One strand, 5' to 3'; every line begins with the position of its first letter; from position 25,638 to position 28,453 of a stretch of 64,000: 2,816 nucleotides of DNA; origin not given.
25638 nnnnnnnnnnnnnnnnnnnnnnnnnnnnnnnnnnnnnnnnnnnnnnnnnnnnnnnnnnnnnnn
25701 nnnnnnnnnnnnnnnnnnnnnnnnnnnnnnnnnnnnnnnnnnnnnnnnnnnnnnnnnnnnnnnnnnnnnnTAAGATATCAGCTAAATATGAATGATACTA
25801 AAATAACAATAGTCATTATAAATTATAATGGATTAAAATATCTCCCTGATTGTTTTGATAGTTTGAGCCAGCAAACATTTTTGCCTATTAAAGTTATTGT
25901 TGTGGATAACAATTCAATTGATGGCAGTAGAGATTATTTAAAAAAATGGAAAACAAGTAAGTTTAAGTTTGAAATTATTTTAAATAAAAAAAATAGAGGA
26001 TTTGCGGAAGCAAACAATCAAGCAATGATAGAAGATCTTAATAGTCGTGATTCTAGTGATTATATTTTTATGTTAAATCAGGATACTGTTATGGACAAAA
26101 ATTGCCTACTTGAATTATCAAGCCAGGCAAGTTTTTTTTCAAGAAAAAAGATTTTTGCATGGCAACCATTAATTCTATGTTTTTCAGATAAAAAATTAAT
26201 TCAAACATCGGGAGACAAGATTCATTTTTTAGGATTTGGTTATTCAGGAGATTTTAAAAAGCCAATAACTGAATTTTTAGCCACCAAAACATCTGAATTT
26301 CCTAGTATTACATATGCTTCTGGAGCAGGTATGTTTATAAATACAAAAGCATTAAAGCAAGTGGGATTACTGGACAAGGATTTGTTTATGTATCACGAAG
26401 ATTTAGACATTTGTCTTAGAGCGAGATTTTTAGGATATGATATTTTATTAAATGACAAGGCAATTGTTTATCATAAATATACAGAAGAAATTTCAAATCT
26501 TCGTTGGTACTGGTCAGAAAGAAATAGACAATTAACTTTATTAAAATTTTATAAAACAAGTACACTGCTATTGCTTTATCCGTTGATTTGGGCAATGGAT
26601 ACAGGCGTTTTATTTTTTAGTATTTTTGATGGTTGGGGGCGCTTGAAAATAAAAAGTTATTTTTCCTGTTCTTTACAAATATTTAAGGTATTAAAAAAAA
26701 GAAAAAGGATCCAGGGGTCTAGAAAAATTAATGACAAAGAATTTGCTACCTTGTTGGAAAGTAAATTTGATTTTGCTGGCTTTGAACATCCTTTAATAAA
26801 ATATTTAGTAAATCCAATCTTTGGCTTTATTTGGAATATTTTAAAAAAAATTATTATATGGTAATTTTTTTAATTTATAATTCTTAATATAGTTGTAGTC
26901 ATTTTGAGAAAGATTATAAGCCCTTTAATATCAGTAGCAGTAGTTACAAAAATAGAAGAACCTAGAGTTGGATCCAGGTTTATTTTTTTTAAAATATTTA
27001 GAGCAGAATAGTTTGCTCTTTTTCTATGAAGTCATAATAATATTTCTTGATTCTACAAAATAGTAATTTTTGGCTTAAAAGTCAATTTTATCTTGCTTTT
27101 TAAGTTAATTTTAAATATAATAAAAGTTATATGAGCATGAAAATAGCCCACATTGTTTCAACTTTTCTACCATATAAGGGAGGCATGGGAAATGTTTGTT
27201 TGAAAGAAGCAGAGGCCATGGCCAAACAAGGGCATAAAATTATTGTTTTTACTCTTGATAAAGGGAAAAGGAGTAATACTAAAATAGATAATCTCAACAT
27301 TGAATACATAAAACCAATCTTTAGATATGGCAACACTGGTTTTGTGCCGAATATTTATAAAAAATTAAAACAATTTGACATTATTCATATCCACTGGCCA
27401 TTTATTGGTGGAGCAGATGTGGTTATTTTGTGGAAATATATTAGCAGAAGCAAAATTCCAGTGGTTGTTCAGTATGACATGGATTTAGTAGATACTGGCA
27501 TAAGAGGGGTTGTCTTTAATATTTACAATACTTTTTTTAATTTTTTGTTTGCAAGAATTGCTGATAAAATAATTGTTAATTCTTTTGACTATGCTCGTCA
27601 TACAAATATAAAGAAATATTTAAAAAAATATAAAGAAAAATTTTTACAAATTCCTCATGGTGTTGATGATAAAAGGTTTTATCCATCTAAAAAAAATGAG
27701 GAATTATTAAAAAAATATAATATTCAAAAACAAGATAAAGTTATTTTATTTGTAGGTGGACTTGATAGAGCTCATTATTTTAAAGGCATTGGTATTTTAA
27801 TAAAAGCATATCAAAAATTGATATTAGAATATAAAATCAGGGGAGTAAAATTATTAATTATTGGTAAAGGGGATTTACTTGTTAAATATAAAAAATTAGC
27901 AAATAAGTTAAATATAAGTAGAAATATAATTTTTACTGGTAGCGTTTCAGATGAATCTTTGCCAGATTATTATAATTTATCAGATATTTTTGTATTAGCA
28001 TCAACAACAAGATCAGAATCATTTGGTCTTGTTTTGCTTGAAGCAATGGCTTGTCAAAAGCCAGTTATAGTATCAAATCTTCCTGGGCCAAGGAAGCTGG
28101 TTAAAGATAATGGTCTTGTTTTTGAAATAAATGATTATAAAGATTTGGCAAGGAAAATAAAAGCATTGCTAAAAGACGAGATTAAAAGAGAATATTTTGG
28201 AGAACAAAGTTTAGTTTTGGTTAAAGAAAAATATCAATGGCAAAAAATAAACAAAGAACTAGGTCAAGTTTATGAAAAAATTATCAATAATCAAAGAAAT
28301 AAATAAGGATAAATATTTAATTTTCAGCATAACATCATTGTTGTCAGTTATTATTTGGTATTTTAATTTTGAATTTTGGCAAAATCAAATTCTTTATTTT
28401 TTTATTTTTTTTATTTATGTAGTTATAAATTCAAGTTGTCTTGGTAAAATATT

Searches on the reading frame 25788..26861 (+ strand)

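Call 55: search_protein_families(library=pfam, proteins=[window:25788-26861:+], max_evalue=0.0001)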
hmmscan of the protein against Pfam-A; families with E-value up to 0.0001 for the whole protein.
window:25788-26861:+ (358 aa): 3 families
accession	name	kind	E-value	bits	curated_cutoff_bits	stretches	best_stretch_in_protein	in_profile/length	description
PF00535.33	Glycos_transf_2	-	4e-20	72.9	23.3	1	7-189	1-164/168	Glycosyl transferase family 2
PF13632.12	Glyco_trans_2_3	-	1.4e-10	41.8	27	1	92-268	1-172/198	Glycosyl transferase family group 2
PF13641.12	Glyco_tranf_2_3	-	9.1e-10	39.4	27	1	6-247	3-226/230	Glycosyltransferase like family 2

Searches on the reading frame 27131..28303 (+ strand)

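Call 55: search_protein_families(library=pfam, proteins=[window:27131-28303:+], max_evalue=0.0001)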
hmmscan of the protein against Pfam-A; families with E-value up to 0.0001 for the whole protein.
window:27131-28303:+ (391 aa): 7 families
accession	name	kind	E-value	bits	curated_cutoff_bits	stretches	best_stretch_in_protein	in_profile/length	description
PF00534.26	Glycos_transf_1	-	3.9e-42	144.2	26.4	1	190-359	3-168/172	Glycosyl transferases group 1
PF13692.12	Glyco_trans_1_4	-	5.5e-34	117.9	27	1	203-349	2-142/142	Glycosyl transferases group 1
PF13439.12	Glyco_transf_4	-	4.9e-15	56.4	28.5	1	17-182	2-170/170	Glycosyltransferase Family 4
PF13524.12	Glyco_trans_1_2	-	3.8e-08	33.8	25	1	237-373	13-138/144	Glycosyl transferase-like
PF13579.12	Glyco_trans_4_4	-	1.2e-06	29.4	29.7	1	17-157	1-141/158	Glycosyl transferase 4-like domain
PF20706.3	GT4-conflict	-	3.3e-06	26.8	26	1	199-327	194-323/385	Family 4 Glycosyltransferase in conflict systems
PF13477.12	Glyco_trans_4_2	-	5.6e-05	23.8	23.4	0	23-113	13-104/139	Glycosyl transferase 4-like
